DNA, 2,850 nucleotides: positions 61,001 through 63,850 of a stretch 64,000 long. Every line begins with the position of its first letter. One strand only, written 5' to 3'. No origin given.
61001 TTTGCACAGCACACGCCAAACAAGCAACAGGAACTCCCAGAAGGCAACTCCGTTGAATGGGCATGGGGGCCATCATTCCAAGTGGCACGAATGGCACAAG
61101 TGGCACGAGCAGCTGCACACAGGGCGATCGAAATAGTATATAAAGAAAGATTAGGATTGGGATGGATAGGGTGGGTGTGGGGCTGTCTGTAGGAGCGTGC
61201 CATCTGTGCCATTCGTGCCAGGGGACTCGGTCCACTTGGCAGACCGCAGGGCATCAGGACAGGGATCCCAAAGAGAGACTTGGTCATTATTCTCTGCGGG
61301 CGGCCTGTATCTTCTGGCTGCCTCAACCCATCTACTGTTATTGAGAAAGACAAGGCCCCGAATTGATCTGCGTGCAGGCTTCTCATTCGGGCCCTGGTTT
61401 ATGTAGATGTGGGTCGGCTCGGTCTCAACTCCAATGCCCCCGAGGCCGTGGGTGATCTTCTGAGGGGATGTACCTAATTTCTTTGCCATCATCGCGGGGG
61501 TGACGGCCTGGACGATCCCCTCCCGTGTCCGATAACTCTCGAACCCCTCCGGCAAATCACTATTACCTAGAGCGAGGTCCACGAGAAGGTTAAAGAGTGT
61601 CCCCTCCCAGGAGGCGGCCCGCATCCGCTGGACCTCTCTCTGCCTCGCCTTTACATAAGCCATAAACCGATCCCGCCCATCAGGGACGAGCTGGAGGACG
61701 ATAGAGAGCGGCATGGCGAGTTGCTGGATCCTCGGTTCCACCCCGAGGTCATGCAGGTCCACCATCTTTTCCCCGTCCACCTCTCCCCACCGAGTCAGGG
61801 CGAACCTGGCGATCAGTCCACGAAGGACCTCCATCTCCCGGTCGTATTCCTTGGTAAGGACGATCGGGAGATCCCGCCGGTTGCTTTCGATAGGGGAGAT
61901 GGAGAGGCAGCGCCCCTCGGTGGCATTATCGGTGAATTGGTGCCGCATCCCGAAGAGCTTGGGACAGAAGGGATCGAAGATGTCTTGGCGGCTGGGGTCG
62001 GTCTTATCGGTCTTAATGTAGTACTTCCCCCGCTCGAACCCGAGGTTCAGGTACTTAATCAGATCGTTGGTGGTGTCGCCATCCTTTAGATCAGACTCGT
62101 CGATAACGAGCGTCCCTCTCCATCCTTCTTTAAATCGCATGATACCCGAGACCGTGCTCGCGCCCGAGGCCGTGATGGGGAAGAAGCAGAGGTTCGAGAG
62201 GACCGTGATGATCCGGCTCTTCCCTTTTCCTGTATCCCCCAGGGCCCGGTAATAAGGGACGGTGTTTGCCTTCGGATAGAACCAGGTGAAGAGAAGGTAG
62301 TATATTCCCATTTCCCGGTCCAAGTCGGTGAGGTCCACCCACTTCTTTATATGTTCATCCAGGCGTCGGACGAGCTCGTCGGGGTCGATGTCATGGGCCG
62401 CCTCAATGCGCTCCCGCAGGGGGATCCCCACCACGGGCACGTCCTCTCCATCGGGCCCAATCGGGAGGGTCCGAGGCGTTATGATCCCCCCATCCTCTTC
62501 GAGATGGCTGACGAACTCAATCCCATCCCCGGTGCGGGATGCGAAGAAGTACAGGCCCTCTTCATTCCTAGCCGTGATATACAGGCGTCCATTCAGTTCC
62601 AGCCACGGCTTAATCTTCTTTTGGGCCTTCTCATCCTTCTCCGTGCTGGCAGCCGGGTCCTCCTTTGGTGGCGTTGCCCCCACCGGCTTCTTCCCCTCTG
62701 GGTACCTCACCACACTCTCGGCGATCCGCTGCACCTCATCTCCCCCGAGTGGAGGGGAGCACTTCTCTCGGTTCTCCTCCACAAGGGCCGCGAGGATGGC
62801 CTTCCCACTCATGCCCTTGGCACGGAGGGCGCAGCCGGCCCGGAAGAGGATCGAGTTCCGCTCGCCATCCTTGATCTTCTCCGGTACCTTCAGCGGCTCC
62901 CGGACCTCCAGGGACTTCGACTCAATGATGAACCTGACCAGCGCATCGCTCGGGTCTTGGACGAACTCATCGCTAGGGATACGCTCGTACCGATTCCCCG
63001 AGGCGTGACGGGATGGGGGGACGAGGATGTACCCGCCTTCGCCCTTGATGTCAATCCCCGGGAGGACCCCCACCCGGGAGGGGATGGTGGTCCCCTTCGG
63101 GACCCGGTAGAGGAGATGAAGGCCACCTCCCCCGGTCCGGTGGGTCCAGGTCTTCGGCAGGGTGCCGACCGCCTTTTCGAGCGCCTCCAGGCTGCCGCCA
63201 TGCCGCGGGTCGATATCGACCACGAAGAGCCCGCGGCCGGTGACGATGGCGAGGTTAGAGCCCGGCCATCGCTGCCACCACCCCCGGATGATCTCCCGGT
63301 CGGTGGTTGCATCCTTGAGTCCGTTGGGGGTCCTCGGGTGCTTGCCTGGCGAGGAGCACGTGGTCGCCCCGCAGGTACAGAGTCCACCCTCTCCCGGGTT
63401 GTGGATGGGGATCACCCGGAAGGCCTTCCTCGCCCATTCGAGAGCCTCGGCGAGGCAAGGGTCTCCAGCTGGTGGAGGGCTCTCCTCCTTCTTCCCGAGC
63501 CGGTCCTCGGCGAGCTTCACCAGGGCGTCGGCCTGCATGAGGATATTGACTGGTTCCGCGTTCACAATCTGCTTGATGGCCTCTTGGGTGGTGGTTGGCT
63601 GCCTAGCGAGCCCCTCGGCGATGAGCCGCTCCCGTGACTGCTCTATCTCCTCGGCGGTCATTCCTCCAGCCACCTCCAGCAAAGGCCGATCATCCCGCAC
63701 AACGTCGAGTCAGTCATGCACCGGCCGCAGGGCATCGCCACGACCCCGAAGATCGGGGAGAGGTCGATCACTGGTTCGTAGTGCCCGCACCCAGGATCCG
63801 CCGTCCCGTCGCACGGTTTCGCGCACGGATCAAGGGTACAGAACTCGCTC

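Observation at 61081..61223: Inverted triple TGGCAC iteron arrays flanking an AT-rich and G4-type spacer: candidate origin of the element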

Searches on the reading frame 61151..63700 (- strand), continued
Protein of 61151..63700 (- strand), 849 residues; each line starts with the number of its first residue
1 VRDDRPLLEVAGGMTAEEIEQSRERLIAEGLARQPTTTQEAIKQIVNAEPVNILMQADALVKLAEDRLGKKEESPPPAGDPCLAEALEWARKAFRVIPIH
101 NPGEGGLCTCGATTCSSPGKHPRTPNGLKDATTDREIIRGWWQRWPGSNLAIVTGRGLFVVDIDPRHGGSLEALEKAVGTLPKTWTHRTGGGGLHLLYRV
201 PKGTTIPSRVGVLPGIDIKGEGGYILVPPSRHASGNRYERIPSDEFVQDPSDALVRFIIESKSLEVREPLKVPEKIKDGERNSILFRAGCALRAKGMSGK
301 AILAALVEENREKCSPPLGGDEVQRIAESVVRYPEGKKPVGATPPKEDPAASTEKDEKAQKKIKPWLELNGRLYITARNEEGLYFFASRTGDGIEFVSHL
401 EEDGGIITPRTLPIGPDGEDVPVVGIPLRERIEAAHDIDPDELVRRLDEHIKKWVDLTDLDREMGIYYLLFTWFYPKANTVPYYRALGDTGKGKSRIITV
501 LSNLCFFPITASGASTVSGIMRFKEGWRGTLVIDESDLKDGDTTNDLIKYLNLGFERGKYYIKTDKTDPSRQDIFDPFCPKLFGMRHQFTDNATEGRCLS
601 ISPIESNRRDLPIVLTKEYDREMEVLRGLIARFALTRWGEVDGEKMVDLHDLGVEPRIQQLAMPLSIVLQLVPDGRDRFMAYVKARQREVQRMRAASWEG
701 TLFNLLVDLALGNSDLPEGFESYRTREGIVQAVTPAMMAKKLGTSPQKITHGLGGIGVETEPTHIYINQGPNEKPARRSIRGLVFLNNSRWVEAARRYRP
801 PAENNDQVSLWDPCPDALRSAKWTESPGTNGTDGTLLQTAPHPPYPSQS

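Call 23: search_protein_families(library=phrogs, proteins=[window:61151-63700:-], max_evalue=0.001)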
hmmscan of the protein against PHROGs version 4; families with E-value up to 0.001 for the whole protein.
window:61151-63700:- (849 aa): 7 families
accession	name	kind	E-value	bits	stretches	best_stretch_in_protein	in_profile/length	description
phrog_1156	-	DNA, RNA and nucleotide metabolism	1.6e-26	94.1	1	76-245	7-170/855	DNA primase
phrog_5852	-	DNA, RNA and nucleotide metabolism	5.8e-26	92.3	1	87-248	71-237/242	DNA polymerase/primase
phrog_695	-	DNA, RNA and nucleotide metabolism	3.2e-21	76.8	1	89-333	15-267/704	DNA polymerase/primase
phrog_5177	-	DNA, RNA and nucleotide metabolism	9.1e-20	71.1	1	124-239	51-168/876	DNA polymerase/primase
phrog_906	-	DNA, RNA and nucleotide metabolism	3.1e-18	66.9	1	121-264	78-249/872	DNA polymerase/primase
phrog_3022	-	DNA, RNA and nucleotide metabolism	2.6e-15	56.9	1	91-265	10-187/788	DNA primase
phrog_10729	-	DNA, RNA and nucleotide metabolism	0.00027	20.3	1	128-239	47-159/722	DNA polymerase/primase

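Call 70: search_protein_families(library=pfam, proteins=[L001:6595-6933:+, L001:6938-8134:+, L001:8389-8586:+, L001:8710-9102:+, L001:9099-9341:+, L001:9338-9631:+, L001:9738-10004:+, L001:13912-14376:+, L001:18305-18517:+, L001:13520-13873:+], max_evalue=0.01)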
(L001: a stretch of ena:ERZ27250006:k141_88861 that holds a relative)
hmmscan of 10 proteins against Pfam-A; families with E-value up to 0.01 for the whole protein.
L001:6595-6933:+ (112 aa): 0 families

L001:6938-8134:+ (398 aa): 3 families
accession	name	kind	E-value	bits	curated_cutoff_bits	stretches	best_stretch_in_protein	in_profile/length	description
PF00589.27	Phage_integrase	-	6.2e-12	46.1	27.1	1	134-298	3-167/172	Phage integrase family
PF12773.13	DZR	-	0.00037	21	27.3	1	336-357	24-45/45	Double zinc ribbon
PF13240.11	Zn_Ribbon_1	-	0.0011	19.1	25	1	339-360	2-23/23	zinc-ribbon domain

L001:8389-8586:+ (65 aa): 5 families
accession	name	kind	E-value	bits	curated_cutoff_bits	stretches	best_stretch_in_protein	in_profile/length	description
PF23458.2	DUF7130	-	0.0013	19.1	35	1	10-36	56-80/89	Domain of unknown function (DUF7130)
PF01155.25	HypA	-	0.0015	19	28.9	1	6-38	69-98/112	Hydrogenase/urease nickel incorporation, metallochaperone, hypA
PF09723.15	Zn_ribbon_8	-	0.0042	17.5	34.4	1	10-34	8-34/41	Zinc ribbon domain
PF12773.13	DZR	-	0.0049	17.4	27.3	1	6-35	11-33/45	Double zinc ribbon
PF17180.10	Zn_ribbon_3CxxC_2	-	0.0087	16.6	27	0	28-43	8-22/45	Zinc-binding domain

L001:8710-9102:+ (130 aa): 0 families

L001:9099-9341:+ (80 aa): 0 families

L001:9338-9631:+ (97 aa): 0 families

L001:9738-10004:+ (88 aa): 0 families

L001:13912-14376:+ (154 aa): 1 family
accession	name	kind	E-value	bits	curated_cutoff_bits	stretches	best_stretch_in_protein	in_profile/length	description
PF15279.11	SOBP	-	0.0063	17.5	35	1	50-118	242-322/325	Sine oculis-binding protein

L001:18305-18517:+ (70 aa): 0 families

L001:13520-13873:+ (117 aa): 0 families

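Call 71: search_protein_families(library=phrogs, proteins=[L001:14445-18302:+, L001:13912-14376:+, L001:13520-13873:+, L001:8710-9102:+, L001:9338-9631:+, L001:9738-10004:+, L001:6595-6933:+, L001:19067-19351:+], max_evalue=0.01)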
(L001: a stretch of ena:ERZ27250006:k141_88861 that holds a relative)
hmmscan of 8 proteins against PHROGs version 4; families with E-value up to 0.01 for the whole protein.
L001:14445-18302:+ (1285 aa): 0 families

L001:13912-14376:+ (154 aa): 0 families

L001:13520-13873:+ (117 aa): 0 families

L001:8710-9102:+ (130 aa): 0 families

L001:9338-9631:+ (97 aa): 0 families

L001:9738-10004:+ (88 aa): 0 families

L001:6595-6933:+ (112 aa): 0 families

L001:19067-19351:+ (94 aa): 1 family
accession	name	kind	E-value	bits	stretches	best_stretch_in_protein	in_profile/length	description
phrog_6831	-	transcription regulation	0.0084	17.1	0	26-45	18-37/68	transcriptional regulator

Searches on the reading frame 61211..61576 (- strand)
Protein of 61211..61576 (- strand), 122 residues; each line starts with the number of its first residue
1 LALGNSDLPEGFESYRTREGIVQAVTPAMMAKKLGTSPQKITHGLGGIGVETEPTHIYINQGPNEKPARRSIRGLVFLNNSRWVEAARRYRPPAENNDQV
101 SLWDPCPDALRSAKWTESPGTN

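Call 83: predict_structure(alignment_id=A4)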
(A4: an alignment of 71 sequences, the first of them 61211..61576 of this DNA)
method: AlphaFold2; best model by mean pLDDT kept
length: 122 residues; sequences in the alignment: 71
mean_pLDDT: 87.4   pTM: 0.78
mean pLDDT of the five models: 87.4, 87.4, 86.8, 86.4, 86.0
residues with pLDDT >= 90: 84; 70-90: 19; 50-70: 17; < 50: 2
segments of 3 or more residues with pLDDT < 50: none
pLDDT, mean of each block of 10 residues (from residue 1): 76 92 95 96 95 96 92 96 90 64 83 81 43
secondary structure, 60 per line:
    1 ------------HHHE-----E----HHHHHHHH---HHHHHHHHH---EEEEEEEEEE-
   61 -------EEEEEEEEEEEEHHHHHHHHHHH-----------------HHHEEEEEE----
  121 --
elements in order: H27-34 H38-46 E50-59 E68-79 H80-90 E111-116

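Call 85: fold_search(model_id=the predicted structure, library=pdb)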
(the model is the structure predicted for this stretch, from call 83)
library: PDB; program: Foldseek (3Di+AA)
matches with E <= 10: 325; with E <= 0.001: 0
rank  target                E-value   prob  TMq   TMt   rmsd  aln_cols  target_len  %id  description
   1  6cmv_C                4.9e-01  0.30  0.28  0.30   7.1        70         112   17  Crystal structure of Archaeal Biofilm Regulator (AbfR2) from Sulfolobus acidocaldarius (released 2018-11-14)
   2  2jt1_MODEL_1_A        4.9e-01  0.18  0.19  0.29   9.7        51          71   22  Solution NMR structure of PefI (Plasmid-Encoded Fimbriae Regulatory) protein from Salmonella typhimurium. Nort (released 2007-10-09)
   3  6xjf_B                7.8e-01  0.16  0.26  0.30   7.1        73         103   11  X-ray crystal structure of Pyrococcus furiosus general transcription factor TFE-alpha (SeMet labeled protein) (released 2020-07-08)
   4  6kf4_G                9.4e-01  0.12  0.21  0.17   5.8        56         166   16  Cryo-EM structure of Thermococcus kodakarensis RNA polymerase (released 2020-07-01)
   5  4zzl_A                1.0e+00  0.15  0.22  0.19   7.2        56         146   11  MexR R21W derepressor mutant causing multidrug resistance in P. aeruginosa by mexAB-oprM efflux pump expression (released 2016-07-27)
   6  6ama_H                1.1e+00  0.38  0.22  0.44   8.2        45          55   18  Structure of S. coelicolor/S. venezuelae BldC-smeA-ssfA complex to 3.09 Angstrom (released 2018-03-28)
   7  3voe_B                1.1e+00  0.14  0.21  0.20   8.4        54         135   18  Crystal Structure of wild type MarR (apo form) from E.coli (released 2013-03-06)
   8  7u37_MODEL_1_A        1.3e+00  0.14  0.25  0.35   7.3        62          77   16  Solution NMR structure of Vibrio cholerae ferrous iron transport protein C (FeoC) (released 2022-07-13)
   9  8ui2_B                1.3e+00  0.10  0.26  0.30   8.2        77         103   18  T33-ml28 - Designed Tetrahedral Protein Cage Using Machine Learning Algorithms (released 2024-03-06)
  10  6xjf_G                1.4e+00  0.10  0.27  0.30  10.9        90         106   12  X-ray crystal structure of Pyrococcus furiosus general transcription factor TFE-alpha (SeMet labeled protein) (released 2020-07-08)
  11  4j2n_A                1.5e+00  0.28  0.21  0.44   8.4        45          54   13  Crystal Structure of mycobacteriophage Pukovnik Xis (released 2013-10-23)
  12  2fbh                  1.5e+00  0.08  0.18  0.17   8.1        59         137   15  The crystal structure of transcriptional regulator PA3341 (released 2005-12-20)
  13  9gs9_J                1.5e+00  0.08  0.22  0.09  10.7        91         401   12  Tn7016 PseCAST QCascade (released 2024-10-16)
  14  6ama_P                1.7e+00  0.13  0.22  0.43   8.8        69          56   19  Structure of S. coelicolor/S. venezuelae BldC-smeA-ssfA complex to 3.09 Angstrom (released 2018-03-28)
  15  2nyx_A                2.0e+00  0.10  0.27  0.23   5.9        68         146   18  Crystal structure of RV1404 from Mycobacterium tuberculosis (released 2006-12-05)
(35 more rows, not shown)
